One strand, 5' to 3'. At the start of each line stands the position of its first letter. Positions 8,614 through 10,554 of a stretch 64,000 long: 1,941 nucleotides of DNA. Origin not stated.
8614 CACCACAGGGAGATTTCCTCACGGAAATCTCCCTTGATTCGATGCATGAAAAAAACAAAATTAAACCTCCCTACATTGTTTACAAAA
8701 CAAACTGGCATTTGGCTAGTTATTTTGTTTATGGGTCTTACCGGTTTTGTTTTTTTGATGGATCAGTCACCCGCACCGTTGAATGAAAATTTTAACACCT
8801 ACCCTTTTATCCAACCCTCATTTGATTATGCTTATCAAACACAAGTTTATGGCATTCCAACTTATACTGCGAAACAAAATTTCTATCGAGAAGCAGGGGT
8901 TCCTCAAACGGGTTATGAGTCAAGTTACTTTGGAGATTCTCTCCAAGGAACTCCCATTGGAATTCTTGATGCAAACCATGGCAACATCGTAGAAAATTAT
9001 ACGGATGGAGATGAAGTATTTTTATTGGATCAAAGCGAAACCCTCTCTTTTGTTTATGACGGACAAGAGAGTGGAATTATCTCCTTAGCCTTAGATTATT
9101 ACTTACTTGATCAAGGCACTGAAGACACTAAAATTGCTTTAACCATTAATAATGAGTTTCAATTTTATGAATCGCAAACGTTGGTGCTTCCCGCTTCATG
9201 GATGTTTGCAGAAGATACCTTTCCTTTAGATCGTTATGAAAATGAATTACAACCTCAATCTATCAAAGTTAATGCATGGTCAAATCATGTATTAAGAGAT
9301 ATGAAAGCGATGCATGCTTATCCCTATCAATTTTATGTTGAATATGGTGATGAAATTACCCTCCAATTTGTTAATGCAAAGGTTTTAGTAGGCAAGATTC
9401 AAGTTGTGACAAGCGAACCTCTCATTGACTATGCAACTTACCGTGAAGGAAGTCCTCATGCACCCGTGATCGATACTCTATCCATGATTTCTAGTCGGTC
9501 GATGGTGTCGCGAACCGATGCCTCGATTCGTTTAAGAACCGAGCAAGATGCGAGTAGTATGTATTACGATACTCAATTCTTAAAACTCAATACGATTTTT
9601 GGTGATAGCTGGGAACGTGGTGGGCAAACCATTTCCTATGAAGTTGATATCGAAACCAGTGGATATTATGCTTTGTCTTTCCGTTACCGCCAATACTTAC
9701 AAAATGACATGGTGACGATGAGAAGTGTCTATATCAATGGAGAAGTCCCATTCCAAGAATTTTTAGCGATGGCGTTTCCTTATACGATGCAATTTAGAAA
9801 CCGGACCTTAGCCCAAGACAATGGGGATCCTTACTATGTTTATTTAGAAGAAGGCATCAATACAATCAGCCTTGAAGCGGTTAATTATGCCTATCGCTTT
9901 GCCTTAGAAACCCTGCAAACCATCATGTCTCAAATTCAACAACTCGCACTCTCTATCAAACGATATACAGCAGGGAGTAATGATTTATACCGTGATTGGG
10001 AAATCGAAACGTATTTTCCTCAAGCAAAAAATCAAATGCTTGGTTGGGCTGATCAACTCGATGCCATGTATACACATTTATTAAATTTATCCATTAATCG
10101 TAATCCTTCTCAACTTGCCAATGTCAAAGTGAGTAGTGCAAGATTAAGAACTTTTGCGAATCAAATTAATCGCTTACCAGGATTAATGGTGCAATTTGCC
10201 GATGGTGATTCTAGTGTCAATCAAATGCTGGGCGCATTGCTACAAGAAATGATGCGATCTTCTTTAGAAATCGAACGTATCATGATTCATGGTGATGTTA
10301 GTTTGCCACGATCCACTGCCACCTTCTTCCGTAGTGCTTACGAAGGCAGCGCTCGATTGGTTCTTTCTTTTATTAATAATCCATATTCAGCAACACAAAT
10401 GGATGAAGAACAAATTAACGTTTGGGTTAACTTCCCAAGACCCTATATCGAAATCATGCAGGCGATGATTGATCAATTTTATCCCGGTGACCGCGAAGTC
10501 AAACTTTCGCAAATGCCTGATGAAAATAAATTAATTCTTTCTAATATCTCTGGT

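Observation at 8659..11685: Membrane-anchored 1008-aa CBM-SBP chimera as a candidate polysaccharide-sensing receptor for an ABC importer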

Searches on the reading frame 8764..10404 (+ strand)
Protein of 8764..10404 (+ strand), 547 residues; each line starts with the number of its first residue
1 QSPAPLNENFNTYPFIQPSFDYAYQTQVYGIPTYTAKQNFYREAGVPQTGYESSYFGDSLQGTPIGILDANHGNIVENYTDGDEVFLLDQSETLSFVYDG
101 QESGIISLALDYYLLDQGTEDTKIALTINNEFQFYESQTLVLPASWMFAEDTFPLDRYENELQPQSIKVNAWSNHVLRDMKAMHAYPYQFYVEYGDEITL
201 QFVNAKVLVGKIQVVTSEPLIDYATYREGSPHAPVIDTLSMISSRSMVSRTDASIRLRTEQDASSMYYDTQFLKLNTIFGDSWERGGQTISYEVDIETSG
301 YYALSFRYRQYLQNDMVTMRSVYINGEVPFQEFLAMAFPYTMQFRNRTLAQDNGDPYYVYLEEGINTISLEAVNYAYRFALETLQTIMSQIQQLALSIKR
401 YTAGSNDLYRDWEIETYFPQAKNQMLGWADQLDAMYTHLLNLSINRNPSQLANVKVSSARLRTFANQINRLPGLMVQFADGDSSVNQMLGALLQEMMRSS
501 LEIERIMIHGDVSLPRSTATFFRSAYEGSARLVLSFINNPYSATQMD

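Call 33: search_solved_structures(query=A3, max_evalue=10, show_alignments=3)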
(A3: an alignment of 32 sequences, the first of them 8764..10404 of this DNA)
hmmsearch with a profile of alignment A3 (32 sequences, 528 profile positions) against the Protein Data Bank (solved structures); distinct sequences matched with E-value up to 10: 5.
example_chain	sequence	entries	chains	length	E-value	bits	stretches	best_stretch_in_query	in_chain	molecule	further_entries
8a3k_UNK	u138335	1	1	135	0.0038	19.4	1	399-467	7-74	sc-apCC-4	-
5x7g_A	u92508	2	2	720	0.0082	18.3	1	260-351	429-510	Cycloisomaltooligosaccharide glucanotransferase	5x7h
9r1j_A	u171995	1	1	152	0.16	14.1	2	401-469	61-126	sc-apCC-4-NR-1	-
9r1n_A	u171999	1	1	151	0.31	13.2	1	400-466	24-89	sc-apCC-4-DPH-2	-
9kgb_A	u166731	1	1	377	0.66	12.1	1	367-417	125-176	terpene synthase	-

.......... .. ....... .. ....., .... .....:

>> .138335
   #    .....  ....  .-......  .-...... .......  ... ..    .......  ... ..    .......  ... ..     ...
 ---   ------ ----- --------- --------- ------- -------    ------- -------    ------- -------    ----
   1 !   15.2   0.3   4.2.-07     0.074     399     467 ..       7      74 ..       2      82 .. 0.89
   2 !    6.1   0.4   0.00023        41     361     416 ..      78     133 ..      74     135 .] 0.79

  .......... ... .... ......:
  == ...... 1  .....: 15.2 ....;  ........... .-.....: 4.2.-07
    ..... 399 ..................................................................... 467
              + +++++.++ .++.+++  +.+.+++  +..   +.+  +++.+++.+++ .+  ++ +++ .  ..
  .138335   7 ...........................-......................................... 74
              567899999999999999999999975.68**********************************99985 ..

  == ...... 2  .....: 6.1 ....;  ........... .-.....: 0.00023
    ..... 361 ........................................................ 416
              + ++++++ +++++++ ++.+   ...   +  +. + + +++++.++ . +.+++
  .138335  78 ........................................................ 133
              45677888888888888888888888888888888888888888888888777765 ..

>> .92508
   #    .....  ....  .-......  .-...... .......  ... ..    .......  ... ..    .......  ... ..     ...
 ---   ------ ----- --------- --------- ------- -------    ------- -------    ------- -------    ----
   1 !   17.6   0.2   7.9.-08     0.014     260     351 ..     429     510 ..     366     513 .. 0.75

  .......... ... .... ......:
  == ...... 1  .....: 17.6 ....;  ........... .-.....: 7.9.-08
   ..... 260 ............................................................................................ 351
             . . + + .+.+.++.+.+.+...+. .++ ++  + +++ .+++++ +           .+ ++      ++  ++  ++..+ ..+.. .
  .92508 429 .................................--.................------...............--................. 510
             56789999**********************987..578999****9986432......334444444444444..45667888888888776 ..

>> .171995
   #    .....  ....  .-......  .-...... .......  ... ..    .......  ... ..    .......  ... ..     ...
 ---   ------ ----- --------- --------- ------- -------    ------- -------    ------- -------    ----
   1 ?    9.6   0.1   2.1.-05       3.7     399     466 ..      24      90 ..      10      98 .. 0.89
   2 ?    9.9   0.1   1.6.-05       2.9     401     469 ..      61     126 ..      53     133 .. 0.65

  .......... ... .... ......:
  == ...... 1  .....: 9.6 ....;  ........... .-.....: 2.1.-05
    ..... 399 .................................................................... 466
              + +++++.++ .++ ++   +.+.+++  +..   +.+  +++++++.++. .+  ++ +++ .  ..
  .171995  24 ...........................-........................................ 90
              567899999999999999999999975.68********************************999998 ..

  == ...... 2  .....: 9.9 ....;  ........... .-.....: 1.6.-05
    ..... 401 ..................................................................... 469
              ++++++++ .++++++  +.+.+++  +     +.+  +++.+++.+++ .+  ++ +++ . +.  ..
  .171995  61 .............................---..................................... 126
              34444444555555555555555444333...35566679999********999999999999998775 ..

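Call 44: predict_structure(alignment_id=A3)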
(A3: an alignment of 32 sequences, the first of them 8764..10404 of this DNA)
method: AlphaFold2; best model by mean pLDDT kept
length: 547 residues; sequences in the alignment: 32
mean_pLDDT: 88.6   pTM: 0.86
mean pLDDT of the five models: 88.6, 87.6, 86.6, 86.6, 85.4
residues with pLDDT >= 90: 314; 70-90: 211; 50-70: 14; < 50: 8
segments of 3 or more residues with pLDDT < 50: 1-5, 545-547
pLDDT, mean of each block of 10 residues (from residue 1): 52 77 84 92 87 89 91 89 89 93 91 91 95 94 92 87 92 92 90 95 95 88 90 90 93 89 88 90 87 95 94 85 94 91 90 90 96 91 92 90 78 87 94 92 86 92 92 86 89 86 94 89 89 76 53
secondary structure, 60 per line:
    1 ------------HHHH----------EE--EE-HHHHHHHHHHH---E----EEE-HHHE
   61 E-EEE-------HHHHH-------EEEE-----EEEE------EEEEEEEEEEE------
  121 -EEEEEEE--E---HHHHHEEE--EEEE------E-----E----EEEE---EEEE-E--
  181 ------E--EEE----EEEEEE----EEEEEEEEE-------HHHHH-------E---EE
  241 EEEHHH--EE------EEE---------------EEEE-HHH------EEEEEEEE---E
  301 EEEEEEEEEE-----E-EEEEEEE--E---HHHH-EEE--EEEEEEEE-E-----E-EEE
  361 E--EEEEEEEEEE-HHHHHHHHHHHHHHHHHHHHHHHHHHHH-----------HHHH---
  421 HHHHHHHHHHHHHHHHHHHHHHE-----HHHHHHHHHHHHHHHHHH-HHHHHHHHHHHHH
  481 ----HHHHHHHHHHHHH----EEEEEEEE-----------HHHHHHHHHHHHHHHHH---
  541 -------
elements in order: H13-16 H34-44 E53-55 E63-65 H73-77 E85-88 E94-97 E104-114 E122-128 H135-139 E140-142 E145-148 E166-169 E173-176 E190-192 E197-202 E207-215 H223-227 E239-243 E257-259 E275-278 E289-296 E300-310 E318-324 H331-334 E336-338 E341-348 E358-361 E364-373 H375-402 H414-417 H421-442 H449-466 H468-480 H485-497 E502-509 H521-537

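Call 48: fold_search(model_id=the predicted structure, library=pdb)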
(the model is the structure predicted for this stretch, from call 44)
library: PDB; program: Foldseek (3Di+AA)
matches with E <= 10: 1259; with E <= 0.001: 75
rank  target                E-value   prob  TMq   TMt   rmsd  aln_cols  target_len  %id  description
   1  5x7o_A                5.3e-08  1.00  0.17  0.08  17.2       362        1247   11  Crystal structure of Paenibacillus sp. 598K alpha-1,6-glucosyltransferase (released 2017-07-26)
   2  4xup_D                2.6e-07  1.00  0.14  0.22  21.8       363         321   11  Structure of the N-terminal CBM22-1-CBM22-2 tandem domain from Paenibacillus barcinonensis Xyn10C (released 2015-06-03)
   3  4qaw_H                5.5e-07  1.00  0.16  0.16  18.3       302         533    9  Structure of modular Xyn30D from Paenibacillus barcinonensis (released 2014-10-08)
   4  4xup_B                5.5e-07  1.00  0.14  0.22  23.3       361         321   11  Structure of the N-terminal CBM22-1-CBM22-2 tandem domain from Paenibacillus barcinonensis Xyn10C (released 2015-06-03)
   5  9h9a                  6.4e-07  1.00  0.18  0.09  27.0       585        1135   10  native structure of the full-length pesticidal protein Cry8Ba2, from crystals formed in vivo (form 1) (released 2025-12-03)
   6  4qaw_E                9.9e-07  1.00  0.17  0.18  19.1       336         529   10  Structure of modular Xyn30D from Paenibacillus barcinonensis (released 2014-10-08)
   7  4qaw_C                1.5e-06  1.00  0.18  0.18  19.1       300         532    9  Structure of modular Xyn30D from Paenibacillus barcinonensis (released 2014-10-08)
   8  4qaw_D                1.8e-06  1.00  0.17  0.18  19.3       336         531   11  Structure of modular Xyn30D from Paenibacillus barcinonensis (released 2014-10-08)
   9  4qaw_A                4.3e-06  1.00  0.16  0.16  18.2       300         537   10  Structure of modular Xyn30D from Paenibacillus barcinonensis (released 2014-10-08)
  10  4qaw_B                6.2e-06  1.00  0.17  0.17  18.1       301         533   10  Structure of modular Xyn30D from Paenibacillus barcinonensis (released 2014-10-08)
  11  8fjp_A                8.6e-06  0.80  0.12  0.04  21.6       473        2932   11  Cryo-EM structure of native mosquito salivary gland surface protein 1 (SGS1) (released 2023-03-01)
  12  4w8j                  1.1e-05  0.99  0.18  0.10  25.6       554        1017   10  Structure of the full-length insecticidal protein Cry1Ac reveals intriguing details of toxin packaging into in vivo form (released 2014-09-17)
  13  6tfj_B                1.3e-05  1.00  0.14  0.11  20.6       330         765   10  Vip3Aa protoxin structure (released 2020-08-12)
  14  7l2z_F                1.3e-05  0.97  0.15  0.12  24.4       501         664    7  Bacterial cellulose synthase BcsB hexamer (released 2021-03-24)
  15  6tfj_A                1.5e-05  1.00  0.14  0.11  20.5       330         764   10  Vip3Aa protoxin structure (released 2020-08-12)
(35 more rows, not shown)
